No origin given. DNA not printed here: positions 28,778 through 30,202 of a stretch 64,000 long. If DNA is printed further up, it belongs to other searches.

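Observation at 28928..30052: UPRTase-like domain with a rewritten PRPP loop, fused to an unknown ~200-aa N-terminal domain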

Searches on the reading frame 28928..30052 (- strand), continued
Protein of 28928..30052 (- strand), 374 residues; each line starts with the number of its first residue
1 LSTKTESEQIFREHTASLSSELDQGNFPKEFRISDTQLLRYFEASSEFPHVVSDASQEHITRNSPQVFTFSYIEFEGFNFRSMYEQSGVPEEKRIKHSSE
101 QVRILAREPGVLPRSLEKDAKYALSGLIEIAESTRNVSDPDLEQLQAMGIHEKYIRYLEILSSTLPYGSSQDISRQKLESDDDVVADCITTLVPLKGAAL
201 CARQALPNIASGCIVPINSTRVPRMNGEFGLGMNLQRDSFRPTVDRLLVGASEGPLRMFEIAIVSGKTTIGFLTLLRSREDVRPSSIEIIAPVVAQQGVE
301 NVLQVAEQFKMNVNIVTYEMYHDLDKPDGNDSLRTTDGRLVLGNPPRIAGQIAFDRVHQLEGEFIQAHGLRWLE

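Call 32: find_encoding_contigs(protein=P0016, flank=6000, max_places=3)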
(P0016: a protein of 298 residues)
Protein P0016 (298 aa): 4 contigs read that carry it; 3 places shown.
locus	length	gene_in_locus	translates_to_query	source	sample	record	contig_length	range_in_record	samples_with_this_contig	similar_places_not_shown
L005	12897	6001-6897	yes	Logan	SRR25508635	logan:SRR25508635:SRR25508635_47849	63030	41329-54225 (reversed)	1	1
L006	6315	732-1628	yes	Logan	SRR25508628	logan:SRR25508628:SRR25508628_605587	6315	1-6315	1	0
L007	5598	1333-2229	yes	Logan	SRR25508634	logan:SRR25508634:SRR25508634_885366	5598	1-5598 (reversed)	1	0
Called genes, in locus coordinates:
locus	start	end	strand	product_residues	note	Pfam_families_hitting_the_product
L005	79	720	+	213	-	PF07963:N_methyl (weak)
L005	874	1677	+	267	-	PF06750:A24_N_bact, PF01478:Peptidase_A24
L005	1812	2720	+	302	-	-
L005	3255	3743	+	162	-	PF07963:N_methyl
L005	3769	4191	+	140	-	PF07963:N_methyl (weak)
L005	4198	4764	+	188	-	PF07963:N_methyl (weak)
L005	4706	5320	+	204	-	-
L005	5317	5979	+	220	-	-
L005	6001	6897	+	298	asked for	-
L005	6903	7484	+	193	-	-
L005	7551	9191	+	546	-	-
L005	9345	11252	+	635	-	-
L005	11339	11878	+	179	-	-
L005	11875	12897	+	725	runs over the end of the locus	-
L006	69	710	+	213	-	-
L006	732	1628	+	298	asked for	-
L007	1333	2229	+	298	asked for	-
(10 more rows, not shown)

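Call 34: predict_structure(alignment_id=A2)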
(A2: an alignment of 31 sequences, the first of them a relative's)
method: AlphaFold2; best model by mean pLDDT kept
length: 374 residues; sequences in the alignment: 31
mean_pLDDT: 88.7   pTM: 0.88
mean pLDDT of the five models: 88.7, 86.9, 86.3, 86.2, 84.9
residues with pLDDT >= 90: 261; 70-90: 67; 50-70: 36; < 50: 10
segments of 3 or more residues with pLDDT < 50: 1-3
pLDDT, mean of each block of 10 residues (from residue 1): 56 57 70 95 92 86 89 94 87 96 96 97 98 90 89 97 93 52 68 96 92 95 91 90 93 93 97 97 96 98 97 98 83 94 94 94 91 68
secondary structure, 60 per line:
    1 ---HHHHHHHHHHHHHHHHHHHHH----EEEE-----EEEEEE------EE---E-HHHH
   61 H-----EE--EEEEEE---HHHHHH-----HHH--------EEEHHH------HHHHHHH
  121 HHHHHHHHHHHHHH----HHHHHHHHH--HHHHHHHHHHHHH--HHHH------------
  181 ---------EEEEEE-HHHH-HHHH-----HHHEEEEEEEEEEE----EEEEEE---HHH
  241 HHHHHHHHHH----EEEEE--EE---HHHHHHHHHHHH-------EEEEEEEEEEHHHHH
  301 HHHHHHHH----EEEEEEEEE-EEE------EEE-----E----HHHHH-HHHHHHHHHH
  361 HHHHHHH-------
elements in order: H4-24 E29-32 E38-43 H57-61 E71-76 H80-85 E102-104 H114-134 H139-147 H150-162 H165-168 E190-195 H197-200 H202-205 E214-224 E229-234 H238-250 E255-259 H267-278 E286-295 H296-308 E313-321 E323-325 E332-334 H345-349 H351-367
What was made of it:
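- On Type I phosphoribosyltransferase superfamily: The AF2 model has pLDDT 88.7 (call 34).
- Checked: A confident AF2 model (pLDDT 88.7, pTM 0.88; call 34) matches only UPRTases at the top.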

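Call 37: fold_search(model_id=the predicted structure, library=pdb)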
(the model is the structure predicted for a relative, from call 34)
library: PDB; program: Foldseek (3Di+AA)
matches with E <= 10: 1054; with E <= 0.001: 25
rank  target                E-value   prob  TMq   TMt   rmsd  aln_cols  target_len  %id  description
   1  6wn8_C                1.2e-07  1.00  0.42  0.71   5.0       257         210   15  2.70 Angstrom Resolution Crystal Structure of Uracil Phosphoribosyl Transferase from Klebsiella pneumoniae (released 2020-05-06)
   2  2ehj_A                1.2e-07  1.00  0.41  0.69   5.3       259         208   15  Structure of Uracil phosphoribosyl transferase (released 2008-03-11)
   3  5e38_C                1.6e-07  1.00  0.40  0.69   6.0       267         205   16  Structural basis of mapping the spontaneous mutations with 5-flourouracil in uracil phosphoribosyltransferase from Myc (released 2015-10-21)
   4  1v9s_B                2.1e-07  1.00  0.39  0.64   6.4       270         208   12  Crystal structure of TT0130 protein from Thermus thermophilus HB8 (released 2005-03-29)
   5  6wn8_A                2.7e-07  1.00  0.40  0.67   8.1       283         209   14  2.70 Angstrom Resolution Crystal Structure of Uracil Phosphoribosyl Transferase from Klebsiella pneumoniae (released 2020-05-06)
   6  6wn8_D                2.8e-07  1.00  0.37  0.63   6.5       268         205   14  2.70 Angstrom Resolution Crystal Structure of Uracil Phosphoribosyl Transferase from Klebsiella pneumoniae (released 2020-05-06)
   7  1o5o_B                1.2e-06  1.00  0.39  0.64   6.2       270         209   13  Crystal structure of Uracil phosphoribosyltransferase (TM0721) from Thermotoga maritima at 2.30 A resolution (released 2003-10-14)
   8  6wn8_B                1.3e-06  1.00  0.38  0.64   6.6       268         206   14  2.70 Angstrom Resolution Crystal Structure of Uracil Phosphoribosyl Transferase from Klebsiella pneumoniae (released 2020-05-06)
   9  5e38_D                1.4e-06  1.00  0.39  0.64   6.3       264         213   17  Structural basis of mapping the spontaneous mutations with 5-flourouracil in uracil phosphoribosyltransferase from Myc (released 2015-10-21)
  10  2e55_A                1.6e-06  1.00  0.38  0.62   5.9       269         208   14  Structure of AQ2163 protein from Aquifex aeolicus (released 2008-01-01)
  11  3dmp_C                1.9e-06  1.00  0.39  0.63   6.7       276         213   11  2.6 A crystal structure of uracil phosphoribosyltransferase from Burkholderia pseudomallei (released 2008-07-15)
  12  1o5o_A                2.6e-06  1.00  0.40  0.66   6.2       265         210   15  Crystal structure of Uracil phosphoribosyltransferase (TM0721) from Thermotoga maritima at 2.30 A resolution (released 2003-10-14)
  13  5e38_A                2.9e-06  1.00  0.42  0.71   6.1       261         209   14  Structural basis of mapping the spontaneous mutations with 5-flourouracil in uracil phosphoribosyltransferase from Myc (released 2015-10-21)
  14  1i5e_A                3.1e-06  1.00  0.40  0.68   5.7       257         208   14  CRYSTAL STRUCTURE OF BACILLUS CALDOLYTICUS URACIL PHOSPHORIBOSYLTRANSFERASE WITH BOUND UMP (released 2002-06-05)
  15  1v9s_A                3.9e-06  1.00  0.37  0.65   6.1       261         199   11  Crystal structure of TT0130 protein from Thermus thermophilus HB8 (released 2005-03-29)
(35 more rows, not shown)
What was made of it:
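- On Type I phosphoribosyltransferase superfamily: Foldseek hits 1-45 are PRTases (call 37).
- Checked: Foldseek: the top 25 hits, E 1e-7 to 2e-4 (call 37).
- The top 25 Foldseek hits are all UPRTases (call 37).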

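Call 38: list_cluster_members(proteins=[P0001, P0004, P0005, P0007, P0009, P0012, P0016, P0029, P0035, P0038])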
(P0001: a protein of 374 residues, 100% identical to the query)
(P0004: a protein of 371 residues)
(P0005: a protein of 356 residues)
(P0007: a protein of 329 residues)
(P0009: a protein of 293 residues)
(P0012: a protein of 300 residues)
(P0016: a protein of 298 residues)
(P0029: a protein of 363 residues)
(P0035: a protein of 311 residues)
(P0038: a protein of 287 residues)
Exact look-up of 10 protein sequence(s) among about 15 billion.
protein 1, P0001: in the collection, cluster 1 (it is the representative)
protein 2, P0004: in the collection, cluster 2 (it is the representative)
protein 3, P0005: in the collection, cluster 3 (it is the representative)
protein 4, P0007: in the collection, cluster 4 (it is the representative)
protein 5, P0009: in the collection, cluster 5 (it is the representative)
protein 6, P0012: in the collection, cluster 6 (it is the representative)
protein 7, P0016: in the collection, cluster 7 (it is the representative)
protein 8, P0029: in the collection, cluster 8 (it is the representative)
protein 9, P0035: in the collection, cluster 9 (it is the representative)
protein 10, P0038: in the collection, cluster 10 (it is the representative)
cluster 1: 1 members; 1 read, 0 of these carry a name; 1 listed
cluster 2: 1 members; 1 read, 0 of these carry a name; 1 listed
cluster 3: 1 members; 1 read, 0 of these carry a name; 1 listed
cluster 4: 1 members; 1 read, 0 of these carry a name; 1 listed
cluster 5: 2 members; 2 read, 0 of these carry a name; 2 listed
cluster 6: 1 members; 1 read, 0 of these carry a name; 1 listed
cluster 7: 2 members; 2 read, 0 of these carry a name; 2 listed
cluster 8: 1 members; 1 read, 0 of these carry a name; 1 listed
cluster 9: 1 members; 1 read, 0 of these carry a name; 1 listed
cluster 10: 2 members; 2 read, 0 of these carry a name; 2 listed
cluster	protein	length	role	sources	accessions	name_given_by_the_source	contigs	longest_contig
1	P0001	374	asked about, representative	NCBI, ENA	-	-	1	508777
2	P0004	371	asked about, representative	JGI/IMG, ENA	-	-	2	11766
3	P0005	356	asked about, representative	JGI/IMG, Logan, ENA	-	-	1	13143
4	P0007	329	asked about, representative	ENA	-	-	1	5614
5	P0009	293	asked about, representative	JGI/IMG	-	-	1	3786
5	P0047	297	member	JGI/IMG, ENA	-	-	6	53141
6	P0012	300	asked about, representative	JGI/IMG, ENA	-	-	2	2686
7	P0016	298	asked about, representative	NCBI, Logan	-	-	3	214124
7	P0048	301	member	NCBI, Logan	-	-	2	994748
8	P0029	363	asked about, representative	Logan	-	-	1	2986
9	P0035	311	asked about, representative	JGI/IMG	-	-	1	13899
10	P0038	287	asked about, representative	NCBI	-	-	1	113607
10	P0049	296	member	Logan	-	-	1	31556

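Call 41: find_encoding_contigs(protein=P0005, flank=5000, max_places=1)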
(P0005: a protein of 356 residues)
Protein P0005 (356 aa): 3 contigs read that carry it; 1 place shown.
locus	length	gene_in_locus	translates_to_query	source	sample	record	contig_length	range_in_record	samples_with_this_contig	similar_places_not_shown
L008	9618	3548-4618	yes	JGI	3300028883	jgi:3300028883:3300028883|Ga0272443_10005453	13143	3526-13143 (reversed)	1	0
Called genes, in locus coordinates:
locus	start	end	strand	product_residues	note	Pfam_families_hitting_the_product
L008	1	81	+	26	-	?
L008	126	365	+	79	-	-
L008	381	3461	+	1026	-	PF00580:UvrD-helicase, PF01443:Viral_helicase1 (faint), PF13245:AAA_19, PF13604:AAA_30 (faint), PF13087:AAA_12 (faint), PF13361:UvrD_C, PF13538:UvrD_C_2 (faint), PF12705:PDDEXK_1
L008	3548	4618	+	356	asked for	-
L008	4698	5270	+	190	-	-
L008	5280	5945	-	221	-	PF00908:dTDP_sugar_isom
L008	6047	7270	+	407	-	PF02073:Peptidase_M29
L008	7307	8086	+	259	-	PF00557:Peptidase_M24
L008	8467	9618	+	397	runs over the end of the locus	PF03979:Sigma70_r1_1, PF00140:Sigma70_r1_2, PF04542:Sigma70_r2, PF04539:Sigma70_r3, PF04545:Sigma70_r4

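Call 42: find_encoding_contigs(protein=P0038, flank=5000, max_places=1)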
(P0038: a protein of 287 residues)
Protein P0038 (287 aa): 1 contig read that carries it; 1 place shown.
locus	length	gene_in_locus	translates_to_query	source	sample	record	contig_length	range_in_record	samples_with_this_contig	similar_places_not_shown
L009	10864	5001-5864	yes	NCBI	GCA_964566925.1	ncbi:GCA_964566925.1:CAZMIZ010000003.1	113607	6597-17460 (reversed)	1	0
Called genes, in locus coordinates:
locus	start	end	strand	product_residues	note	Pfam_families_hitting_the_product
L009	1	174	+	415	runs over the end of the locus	PF05977:MFS_3, PF07690:MFS_1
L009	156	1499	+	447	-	PF02934:GatB_N, PF02637:GatB_Yqey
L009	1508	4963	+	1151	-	PF02811:PHP, PF07733:DNA_pol3_alpha, PF17657:DNA_pol3_finger, PF14579:HHH_6, PF01336:tRNA_anti-codon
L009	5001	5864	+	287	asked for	-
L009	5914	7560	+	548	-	PF01656:CbiA (weak), PF06418:CTP_synth_N, PF00117:GATase, PF07722:Peptidase_C26 (faint)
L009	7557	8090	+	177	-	PF00156:Pribosyltran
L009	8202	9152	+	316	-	-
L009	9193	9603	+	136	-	PF01245:Ribosomal_L19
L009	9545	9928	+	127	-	PF02021:UPF0102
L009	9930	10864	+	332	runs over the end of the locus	PF05448:AXE1 (faint), PF01738:DLH (faint), PF07224:Chlorophyllase (weak), PF20434:BD-FAE (faint), PF00326:Peptidase_S9, PF00561:Abhydrolase_1 (weak), PF12146:Hydrolase_4 (faint)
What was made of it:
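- A distant family member that keeps GDAGD sits next to pyrG and another PRTase (call 42). Distant members that keep GDAGD sit in a pyrimidine context next to pyrG (call 42).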

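Call 43: find_encoding_contigs(protein=P0035, flank=5000, max_places=1)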
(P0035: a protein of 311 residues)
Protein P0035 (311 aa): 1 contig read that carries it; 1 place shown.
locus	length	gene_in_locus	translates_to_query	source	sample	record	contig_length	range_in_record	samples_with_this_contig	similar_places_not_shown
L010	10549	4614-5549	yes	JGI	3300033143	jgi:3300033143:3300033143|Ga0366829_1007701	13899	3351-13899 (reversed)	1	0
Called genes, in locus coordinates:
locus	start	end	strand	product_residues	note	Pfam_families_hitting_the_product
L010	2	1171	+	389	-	?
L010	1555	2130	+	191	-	-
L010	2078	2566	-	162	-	PF03358:FMN_red, PF12682:Flavodoxin_4, PF12724:Flavodoxin_5 (weak)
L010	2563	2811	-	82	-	-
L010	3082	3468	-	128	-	-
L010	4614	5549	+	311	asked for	-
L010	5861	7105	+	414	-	PF00919:UPF0004, PF04055:Radical_SAM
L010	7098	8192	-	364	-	PF01926:MMR_HSR1, PF02421:FeoB_N, PF16897:MMR_HSR1_Xtn, PF02824:TGS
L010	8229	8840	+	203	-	PF02353:CMAS (weak), PF13489:Methyltransf_23, PF13847:Methyltransf_31, PF08241:Methyltransf_11, PF08242:Methyltransf_12, PF13649:Methyltransf_25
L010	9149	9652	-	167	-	-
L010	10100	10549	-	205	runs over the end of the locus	-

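Call 46: find_encoding_contigs(protein=P0047, flank=4000, max_places=1)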
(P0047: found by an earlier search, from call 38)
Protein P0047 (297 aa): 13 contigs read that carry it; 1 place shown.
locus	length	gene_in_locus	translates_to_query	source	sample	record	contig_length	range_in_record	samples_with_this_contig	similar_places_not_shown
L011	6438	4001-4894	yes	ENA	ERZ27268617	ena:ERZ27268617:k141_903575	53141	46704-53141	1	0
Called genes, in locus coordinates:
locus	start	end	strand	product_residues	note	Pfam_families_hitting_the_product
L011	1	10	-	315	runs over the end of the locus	-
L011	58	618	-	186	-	-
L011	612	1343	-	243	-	PF01656:CbiA (weak)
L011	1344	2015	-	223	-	PF11611:DUF4352 (faint)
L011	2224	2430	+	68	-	-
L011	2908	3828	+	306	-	-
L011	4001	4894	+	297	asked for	-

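Call 47: find_encoding_contigs(protein=P0029, flank=4000, max_places=1)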
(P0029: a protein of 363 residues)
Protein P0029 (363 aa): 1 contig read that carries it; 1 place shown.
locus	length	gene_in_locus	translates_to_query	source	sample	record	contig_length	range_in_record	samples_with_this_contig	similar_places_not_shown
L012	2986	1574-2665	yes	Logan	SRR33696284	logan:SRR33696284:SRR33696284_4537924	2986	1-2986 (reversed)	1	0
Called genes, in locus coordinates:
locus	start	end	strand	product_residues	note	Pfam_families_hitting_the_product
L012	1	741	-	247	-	?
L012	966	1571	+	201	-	PF21176:RecR_HhH, PF02132:RecR_ZnF (weak), PF01751:Toprim, PF13662:Toprim_4, PF21175:RecR_C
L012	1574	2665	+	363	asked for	-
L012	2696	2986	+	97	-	?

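Call 48: find_encoding_contigs(protein=P0027, flank=4000, max_places=1)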
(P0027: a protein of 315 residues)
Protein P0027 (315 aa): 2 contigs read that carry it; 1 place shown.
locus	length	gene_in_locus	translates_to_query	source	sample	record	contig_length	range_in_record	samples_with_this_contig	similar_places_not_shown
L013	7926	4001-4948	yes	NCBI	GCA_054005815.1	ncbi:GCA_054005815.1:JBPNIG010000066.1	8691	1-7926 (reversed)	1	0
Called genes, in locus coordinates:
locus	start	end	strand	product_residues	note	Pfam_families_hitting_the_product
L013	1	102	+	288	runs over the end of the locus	?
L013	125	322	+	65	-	PF01165:Ribosomal_S21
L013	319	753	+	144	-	PF09424:YqeY, PF02637:GatB_Yqey (weak)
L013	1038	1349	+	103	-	-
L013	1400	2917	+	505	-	PF13177:DNA_pol3_delta2, PF13401:AAA_22 (weak), PF00004:AAA, PF22608:DNAX_ATPase_lid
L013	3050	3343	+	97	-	PF02575:YbaB_DNA_bd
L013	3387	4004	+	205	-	PF21176:RecR_HhH, PF02132:RecR_ZnF, PF01751:Toprim, PF13662:Toprim_4, PF21175:RecR_C (weak)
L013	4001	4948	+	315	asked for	-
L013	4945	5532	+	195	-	-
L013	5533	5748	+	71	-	-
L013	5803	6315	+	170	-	-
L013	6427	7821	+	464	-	PF01406:tRNA-synt_1e, PF01921:tRNA-synt_1f (faint), PF09334:tRNA-synt_1g (faint), PF09190:DALR_2 (weak), PF23493:CysS_C (weak)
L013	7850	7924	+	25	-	?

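Call 54: search_protein_families(library=padloc, proteins=[window:28928-30052:-], max_evalue=1)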
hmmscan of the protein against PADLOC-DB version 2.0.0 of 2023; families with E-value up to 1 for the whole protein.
window:28928-30052:- (374 aa): 0 families

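Call 62: find_homologous_proteins(query=A2, max_evalue=0.001)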
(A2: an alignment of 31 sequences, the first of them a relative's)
Query A2 (31 sequences) (374 aa, profile of the alignment): 3 proteins with E <= 0.001 among 7565 candidates.
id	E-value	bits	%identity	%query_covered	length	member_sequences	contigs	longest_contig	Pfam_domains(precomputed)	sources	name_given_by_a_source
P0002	1.2e-95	338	29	79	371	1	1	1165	-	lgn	-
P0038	9.2e-70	253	26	29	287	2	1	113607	-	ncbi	-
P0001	5.0e-63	231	100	100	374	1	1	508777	-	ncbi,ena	-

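Call 74: fold_search(model_id=the predicted structure, library=viral)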
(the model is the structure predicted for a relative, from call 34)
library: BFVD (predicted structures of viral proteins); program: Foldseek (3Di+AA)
matches with E <= 10: 718; with E <= 0.001: 1
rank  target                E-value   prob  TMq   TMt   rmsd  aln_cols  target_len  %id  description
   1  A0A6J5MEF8            4.3e-04  1.00  0.30  0.54   7.0       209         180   12  Hpt Hypoxanthine-guanine phosphoribosyltransferase [uncultured Caudovirales phage]
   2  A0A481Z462            1.2e-03  0.92  0.24  0.22  23.2       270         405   11  Uncharacterized protein [Pithovirus LCPAC102]
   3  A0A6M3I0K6            2.2e-03  0.25  0.17  0.13  19.9       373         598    9  (no name in the UniProt tables at hand)
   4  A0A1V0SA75            4.2e-03  0.98  0.27  0.15  15.1       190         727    7  Ribose-phosphate pyrophosphokinase [Catovirus CTV1]
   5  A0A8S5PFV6            9.1e-03  0.87  0.26  0.20   9.4       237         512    9  PRTase-CE domain-containing protein [Siphoviridae sp. ctvNP11]
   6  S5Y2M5                2.4e-02  0.98  0.16  0.25   2.6        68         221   18  (no name in the UniProt tables at hand)
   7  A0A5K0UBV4            2.4e-02  0.69  0.23  0.16   6.2       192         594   11  Phosphoribosyltransferase domain-containing protein [Yasminevirus sp. GU-2018]
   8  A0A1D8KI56            3.0e-02  0.28  0.20  0.29  12.5       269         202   11  Uncharacterized protein [Synechococcus phage S-CAM1]
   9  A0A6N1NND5            3.4e-02  0.69  0.29  0.31  11.2       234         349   10  Phosphoribosyl transferase domain protein [Tupanvirus soda lake]
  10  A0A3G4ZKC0            4.0e-02  0.44  0.21  0.17  17.5       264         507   10  Uncharacterized protein [Terrestrivirus sp.]
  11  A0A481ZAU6            4.3e-02  0.90  0.28  0.52   4.8       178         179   13  Phosphoribosyl transferase domain protein [Pithovirus LCPAC304]
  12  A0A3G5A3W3            5.8e-02  0.18  0.18  0.25  15.1       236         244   10  Putative ras-related protein Rab-13 [Harvfovirus sp.]
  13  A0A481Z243            6.5e-02  0.60  0.27  0.19  16.3       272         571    9  Uncharacterized protein [Mimivirus LCMiAC02]
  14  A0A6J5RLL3            6.5e-02  0.10  0.17  0.11  18.9       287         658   11  VWFA domain containing protein [uncultured Caudovirales phage]
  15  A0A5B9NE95            9.9e-02  0.69  0.22  0.29   4.7       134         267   15  Phosphoribosylpyrophosphate synthetase [Aeromonas phage 4_4572]
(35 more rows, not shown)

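Call 90: search_dna_similar(query=window:28931-30052:-, collection=phages, mode=protein, max_evalue=0.001, max_rows=5)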
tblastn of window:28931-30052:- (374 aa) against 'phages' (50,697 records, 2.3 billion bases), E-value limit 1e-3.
No match.
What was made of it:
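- Tried and rejected: Defence and mobile-element readings were rejected: PADLOC, BFVD and phage tblastn were all negative (calls 54, 74, 90).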
